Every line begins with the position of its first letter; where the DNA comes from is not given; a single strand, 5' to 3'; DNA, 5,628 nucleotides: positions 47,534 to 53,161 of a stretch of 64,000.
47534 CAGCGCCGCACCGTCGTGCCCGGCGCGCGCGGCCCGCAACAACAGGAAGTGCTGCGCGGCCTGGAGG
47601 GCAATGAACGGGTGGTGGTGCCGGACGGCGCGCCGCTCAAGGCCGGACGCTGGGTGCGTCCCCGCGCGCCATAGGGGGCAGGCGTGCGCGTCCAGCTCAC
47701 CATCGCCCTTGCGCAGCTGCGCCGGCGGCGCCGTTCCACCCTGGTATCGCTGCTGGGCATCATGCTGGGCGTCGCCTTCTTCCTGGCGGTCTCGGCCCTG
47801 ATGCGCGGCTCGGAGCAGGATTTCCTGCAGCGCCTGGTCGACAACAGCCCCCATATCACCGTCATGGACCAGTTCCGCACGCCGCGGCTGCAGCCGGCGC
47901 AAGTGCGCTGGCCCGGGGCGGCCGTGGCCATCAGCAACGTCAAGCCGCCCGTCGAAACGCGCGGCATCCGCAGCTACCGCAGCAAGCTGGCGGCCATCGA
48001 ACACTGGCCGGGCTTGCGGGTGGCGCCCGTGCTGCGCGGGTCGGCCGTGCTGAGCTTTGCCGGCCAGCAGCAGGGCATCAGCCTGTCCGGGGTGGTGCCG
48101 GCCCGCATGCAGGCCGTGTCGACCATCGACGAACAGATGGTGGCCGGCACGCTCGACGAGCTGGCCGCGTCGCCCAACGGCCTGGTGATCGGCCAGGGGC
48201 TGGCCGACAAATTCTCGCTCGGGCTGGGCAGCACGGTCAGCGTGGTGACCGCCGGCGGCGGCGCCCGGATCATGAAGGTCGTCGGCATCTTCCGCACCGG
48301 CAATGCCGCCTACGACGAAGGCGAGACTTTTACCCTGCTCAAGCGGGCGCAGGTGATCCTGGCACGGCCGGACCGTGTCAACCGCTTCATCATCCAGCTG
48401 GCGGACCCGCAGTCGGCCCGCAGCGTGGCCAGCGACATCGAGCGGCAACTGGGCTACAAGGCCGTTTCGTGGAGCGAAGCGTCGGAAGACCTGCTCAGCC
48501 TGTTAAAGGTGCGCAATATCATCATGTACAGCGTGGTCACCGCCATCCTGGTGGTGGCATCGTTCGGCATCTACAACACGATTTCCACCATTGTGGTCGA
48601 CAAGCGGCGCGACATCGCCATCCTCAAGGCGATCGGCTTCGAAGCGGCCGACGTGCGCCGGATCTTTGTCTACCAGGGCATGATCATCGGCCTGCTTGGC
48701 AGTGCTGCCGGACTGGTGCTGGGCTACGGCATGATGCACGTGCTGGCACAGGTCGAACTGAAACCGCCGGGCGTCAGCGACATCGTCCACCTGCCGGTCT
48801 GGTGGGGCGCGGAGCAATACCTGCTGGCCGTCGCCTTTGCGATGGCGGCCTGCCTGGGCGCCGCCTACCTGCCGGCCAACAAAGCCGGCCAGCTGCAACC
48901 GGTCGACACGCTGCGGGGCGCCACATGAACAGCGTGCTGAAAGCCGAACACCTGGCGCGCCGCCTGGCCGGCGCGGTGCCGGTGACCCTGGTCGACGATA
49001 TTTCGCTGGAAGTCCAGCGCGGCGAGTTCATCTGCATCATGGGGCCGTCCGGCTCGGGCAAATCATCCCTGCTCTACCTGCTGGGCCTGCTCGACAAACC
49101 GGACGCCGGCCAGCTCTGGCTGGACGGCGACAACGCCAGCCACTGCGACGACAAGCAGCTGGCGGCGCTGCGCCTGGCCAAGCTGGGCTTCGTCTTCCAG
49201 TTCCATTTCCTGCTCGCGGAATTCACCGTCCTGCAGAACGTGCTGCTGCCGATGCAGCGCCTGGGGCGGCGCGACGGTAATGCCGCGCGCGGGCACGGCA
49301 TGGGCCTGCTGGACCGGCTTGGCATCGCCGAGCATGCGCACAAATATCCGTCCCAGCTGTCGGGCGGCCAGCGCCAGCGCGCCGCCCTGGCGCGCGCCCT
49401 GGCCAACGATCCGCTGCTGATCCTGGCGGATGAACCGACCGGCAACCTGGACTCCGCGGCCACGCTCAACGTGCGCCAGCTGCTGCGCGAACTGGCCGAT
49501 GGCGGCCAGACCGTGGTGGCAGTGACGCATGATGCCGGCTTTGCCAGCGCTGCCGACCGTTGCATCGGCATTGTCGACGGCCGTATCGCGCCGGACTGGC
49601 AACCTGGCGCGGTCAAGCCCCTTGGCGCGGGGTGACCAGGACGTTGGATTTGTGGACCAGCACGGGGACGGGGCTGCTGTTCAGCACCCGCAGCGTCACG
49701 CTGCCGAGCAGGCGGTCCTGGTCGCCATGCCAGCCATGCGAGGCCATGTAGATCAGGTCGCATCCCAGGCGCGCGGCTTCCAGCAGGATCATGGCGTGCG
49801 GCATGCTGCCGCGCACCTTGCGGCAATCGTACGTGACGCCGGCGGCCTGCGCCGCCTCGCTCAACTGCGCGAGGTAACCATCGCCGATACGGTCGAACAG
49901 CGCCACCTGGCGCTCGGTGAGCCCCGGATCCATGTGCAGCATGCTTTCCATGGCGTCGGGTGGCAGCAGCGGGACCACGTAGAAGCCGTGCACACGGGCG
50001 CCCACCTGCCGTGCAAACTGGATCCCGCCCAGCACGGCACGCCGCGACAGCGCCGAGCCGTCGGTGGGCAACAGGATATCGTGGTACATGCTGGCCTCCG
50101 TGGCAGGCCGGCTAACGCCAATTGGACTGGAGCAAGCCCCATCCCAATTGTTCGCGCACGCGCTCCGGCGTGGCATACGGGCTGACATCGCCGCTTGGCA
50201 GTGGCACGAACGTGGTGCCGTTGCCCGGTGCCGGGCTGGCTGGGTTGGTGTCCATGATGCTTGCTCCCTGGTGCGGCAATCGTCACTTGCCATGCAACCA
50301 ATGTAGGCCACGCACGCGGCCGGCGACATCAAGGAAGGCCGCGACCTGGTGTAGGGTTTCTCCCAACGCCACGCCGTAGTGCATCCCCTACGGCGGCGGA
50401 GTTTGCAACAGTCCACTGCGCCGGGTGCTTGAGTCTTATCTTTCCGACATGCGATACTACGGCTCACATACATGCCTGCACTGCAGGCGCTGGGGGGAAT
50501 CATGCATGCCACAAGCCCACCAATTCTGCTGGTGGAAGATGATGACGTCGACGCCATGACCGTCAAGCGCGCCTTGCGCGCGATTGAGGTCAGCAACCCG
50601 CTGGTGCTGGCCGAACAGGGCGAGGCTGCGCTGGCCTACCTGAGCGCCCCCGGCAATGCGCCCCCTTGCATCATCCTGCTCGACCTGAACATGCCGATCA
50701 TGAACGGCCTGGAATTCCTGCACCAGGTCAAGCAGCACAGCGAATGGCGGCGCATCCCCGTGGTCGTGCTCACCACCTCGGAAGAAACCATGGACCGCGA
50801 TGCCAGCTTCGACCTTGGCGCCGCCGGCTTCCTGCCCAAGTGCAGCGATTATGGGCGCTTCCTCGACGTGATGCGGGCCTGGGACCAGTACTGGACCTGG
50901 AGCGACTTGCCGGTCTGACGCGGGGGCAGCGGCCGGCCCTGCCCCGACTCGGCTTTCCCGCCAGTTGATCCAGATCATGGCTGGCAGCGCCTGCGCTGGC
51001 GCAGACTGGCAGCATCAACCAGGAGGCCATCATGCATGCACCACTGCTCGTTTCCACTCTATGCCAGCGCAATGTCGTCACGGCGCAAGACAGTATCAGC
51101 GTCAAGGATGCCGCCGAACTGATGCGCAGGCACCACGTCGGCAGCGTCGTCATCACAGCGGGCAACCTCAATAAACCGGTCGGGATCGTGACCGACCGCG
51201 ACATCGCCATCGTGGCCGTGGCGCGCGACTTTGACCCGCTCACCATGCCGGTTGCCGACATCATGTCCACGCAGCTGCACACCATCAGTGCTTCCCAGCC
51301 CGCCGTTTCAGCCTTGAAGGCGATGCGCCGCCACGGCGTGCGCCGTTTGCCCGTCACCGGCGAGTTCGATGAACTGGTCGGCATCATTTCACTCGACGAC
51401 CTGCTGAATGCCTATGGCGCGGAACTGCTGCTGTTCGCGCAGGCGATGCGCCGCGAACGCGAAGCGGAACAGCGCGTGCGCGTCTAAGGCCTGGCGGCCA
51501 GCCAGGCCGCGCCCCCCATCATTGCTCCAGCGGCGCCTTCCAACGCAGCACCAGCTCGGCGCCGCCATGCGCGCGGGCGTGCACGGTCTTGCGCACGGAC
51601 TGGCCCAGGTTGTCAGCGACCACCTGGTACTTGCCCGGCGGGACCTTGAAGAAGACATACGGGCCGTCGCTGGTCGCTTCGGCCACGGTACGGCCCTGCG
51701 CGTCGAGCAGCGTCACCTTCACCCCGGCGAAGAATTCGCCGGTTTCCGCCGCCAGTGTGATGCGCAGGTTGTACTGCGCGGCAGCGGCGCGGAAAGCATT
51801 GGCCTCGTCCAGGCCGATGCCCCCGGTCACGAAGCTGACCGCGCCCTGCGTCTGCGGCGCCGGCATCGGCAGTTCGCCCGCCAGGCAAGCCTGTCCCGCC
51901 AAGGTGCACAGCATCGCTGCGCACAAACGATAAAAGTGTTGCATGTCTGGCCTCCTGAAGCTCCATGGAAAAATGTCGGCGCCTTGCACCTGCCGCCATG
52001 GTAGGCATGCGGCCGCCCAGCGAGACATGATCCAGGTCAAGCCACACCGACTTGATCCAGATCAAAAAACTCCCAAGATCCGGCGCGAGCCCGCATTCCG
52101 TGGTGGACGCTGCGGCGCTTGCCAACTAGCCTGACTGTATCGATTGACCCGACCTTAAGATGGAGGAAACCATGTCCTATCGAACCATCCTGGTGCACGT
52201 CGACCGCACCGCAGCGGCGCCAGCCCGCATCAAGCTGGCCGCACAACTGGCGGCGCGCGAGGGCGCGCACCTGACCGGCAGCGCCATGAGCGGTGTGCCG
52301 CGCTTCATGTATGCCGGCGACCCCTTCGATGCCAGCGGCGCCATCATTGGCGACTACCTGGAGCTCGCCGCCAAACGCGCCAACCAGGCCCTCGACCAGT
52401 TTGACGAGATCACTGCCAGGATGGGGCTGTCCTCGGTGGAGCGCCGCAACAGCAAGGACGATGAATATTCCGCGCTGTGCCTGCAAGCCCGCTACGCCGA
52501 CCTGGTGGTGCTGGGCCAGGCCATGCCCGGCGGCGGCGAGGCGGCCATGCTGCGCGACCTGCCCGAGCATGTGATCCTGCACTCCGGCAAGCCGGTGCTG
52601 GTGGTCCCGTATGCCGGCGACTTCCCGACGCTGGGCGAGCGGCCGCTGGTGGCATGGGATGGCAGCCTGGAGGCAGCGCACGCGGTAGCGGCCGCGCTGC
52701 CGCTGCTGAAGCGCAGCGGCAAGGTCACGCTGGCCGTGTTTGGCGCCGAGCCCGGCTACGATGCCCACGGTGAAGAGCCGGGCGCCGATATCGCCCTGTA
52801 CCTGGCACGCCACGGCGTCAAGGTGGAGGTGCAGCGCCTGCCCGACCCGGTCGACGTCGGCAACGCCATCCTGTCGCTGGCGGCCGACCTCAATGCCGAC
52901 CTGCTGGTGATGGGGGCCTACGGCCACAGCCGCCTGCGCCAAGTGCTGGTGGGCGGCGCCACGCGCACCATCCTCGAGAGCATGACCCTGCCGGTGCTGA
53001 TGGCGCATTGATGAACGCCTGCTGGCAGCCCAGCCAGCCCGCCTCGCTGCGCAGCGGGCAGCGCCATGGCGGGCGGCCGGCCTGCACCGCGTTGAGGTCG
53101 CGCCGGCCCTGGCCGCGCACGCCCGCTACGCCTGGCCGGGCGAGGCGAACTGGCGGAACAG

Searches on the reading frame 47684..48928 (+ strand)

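Call 9: search_protein_families(library=pfam, proteins=[window:47684-48928:+])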
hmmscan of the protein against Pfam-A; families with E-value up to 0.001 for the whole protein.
window:47684-48928:+ (414 aa): 2 families
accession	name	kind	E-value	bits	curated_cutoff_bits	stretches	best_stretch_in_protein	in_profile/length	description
PF02687.27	FtsX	-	3.1e-21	76.1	25.5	1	283-405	2-119/120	FtsX-like permease C-terminal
PF12704.14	MacB_PCD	-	6.1e-17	63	27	1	19-254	1-206/207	MacB-like periplasmic core domain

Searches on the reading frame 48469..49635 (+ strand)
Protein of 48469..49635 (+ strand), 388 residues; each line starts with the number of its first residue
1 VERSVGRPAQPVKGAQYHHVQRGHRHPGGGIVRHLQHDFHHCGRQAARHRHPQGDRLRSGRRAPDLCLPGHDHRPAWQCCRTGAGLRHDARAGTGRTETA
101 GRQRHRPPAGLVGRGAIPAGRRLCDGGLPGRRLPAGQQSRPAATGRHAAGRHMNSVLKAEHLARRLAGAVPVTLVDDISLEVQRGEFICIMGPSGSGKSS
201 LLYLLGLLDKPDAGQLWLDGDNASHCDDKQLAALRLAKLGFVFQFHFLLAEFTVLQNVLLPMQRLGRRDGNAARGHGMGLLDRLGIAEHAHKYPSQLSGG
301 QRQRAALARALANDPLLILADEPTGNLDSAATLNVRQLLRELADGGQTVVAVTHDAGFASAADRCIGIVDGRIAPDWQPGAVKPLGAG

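Call 14: search_protein_families(library=pfam, proteins=[window:48469-49635:+])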
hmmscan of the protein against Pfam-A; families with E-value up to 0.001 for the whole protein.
window:48469-49635:+ (388 aa): 4 families
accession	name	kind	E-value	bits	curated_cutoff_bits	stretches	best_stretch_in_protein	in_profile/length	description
PF00005.33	ABC_tran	-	9.3e-29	101.2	25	1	176-324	2-136/137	ABC transporter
PF02463.25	SMC_N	-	4.8e-08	33.1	40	1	293-369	133-212/220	RecF/RecN/SMC N terminal domain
PF13304.12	AAA_21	-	7.5e-07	29.9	27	0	187-208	1-22/304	AAA domain, putative AbiEii toxin, Type IV TA system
PF20703.3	nSTAND1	-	0.00036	20.7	27.1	1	174-203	22-51/379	Novel STAND NTPase 1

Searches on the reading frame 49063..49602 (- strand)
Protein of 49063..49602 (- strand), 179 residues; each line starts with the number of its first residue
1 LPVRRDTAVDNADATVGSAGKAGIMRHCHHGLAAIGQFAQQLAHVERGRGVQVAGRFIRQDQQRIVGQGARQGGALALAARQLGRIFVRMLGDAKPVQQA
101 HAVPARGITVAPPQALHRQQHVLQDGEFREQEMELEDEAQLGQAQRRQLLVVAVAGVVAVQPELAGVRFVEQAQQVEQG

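Call 9: search_protein_families(library=pfam, proteins=[window:49063-49602:-])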
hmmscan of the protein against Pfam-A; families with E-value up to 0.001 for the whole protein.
window:49063-49602:- (179 aa): 2 families
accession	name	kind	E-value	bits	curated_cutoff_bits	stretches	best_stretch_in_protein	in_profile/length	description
PF08484.17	Methyltransf_14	-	0.00066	20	23.5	1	58-120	64-126/160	C-methyltransferase C-terminal domain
PF05448.18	AXE1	-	0.00083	18.7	21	1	46-85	159-198/321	Acetyl xylan esterase (AXE1)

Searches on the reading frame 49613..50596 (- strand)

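Call 14: search_protein_families(library=pfam, proteins=[window:49613-50596:-])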
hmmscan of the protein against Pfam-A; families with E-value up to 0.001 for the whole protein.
window:49613-50596:- (327 aa): 1 family
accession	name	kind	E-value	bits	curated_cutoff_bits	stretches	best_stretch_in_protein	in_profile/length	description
PF00582.32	Usp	-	1.1e-23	84.7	24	1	170-314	1-139/141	Universal stress protein family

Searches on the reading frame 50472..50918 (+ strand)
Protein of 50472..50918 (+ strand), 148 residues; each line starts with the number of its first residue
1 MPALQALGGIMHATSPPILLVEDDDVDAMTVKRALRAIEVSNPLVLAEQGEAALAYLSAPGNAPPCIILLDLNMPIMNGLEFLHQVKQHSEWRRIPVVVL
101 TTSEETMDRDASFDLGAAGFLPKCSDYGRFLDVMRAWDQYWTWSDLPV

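Call 10: search_protein_families(library=pfam, proteins=[window:50472-50918:+])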
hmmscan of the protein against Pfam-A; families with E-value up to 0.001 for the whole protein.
window:50472-50918:+ (148 aa): 1 family
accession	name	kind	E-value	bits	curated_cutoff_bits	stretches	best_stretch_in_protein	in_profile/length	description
PF00072.30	Response_reg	-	2e-17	63.8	30.2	1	18-132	1-108/111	Response regulator receiver domain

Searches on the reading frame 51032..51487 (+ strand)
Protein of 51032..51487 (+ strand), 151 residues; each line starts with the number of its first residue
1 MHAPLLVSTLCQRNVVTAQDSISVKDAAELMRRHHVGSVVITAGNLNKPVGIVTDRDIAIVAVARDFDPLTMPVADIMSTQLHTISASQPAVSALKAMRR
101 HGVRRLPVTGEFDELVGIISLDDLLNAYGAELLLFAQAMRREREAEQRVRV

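Call 10: search_protein_families(library=pfam, proteins=[window:51032-51487:+])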
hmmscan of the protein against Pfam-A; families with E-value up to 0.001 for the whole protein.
window:51032-51487:+ (151 aa): 1 family
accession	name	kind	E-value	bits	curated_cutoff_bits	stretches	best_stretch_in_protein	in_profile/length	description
PF00571.33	CBS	-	1.2e-28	99.6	24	2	74-128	1-55/57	CBS domain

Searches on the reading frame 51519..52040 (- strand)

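Call 10: search_protein_families(library=pfam, proteins=[window:51519-52040:-])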
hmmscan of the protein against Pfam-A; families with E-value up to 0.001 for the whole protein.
window:51519-52040:- (173 aa): 2 families
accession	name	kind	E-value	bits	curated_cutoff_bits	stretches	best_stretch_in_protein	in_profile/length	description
PF13620.12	CarboxypepD_reg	-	7.4e-07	29.9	32.3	1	95-156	5-70/82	Carboxypeptidase regulatory-like domain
PF17210.9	SdrD_B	-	4.9e-05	23.9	29.7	1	105-148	25-69/112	SdrD B-like domain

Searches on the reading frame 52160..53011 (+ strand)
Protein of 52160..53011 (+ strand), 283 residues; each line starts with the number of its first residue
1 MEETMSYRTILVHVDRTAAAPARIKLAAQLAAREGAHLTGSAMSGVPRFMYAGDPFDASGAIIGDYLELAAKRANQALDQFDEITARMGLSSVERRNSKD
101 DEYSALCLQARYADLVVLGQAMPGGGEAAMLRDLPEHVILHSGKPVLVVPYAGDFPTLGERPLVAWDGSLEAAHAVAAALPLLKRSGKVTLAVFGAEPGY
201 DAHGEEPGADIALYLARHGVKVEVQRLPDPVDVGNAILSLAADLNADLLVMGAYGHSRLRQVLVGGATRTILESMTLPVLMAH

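Call 10: search_protein_families(library=pfam, proteins=[window:52160-53011:+])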
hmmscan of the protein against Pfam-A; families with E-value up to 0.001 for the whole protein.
window:52160-53011:+ (283 aa): 1 family
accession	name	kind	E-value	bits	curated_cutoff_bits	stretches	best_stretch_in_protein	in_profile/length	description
PF00582.32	Usp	-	2.8e-20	73.7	24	2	163-282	6-140/141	Universal stress protein family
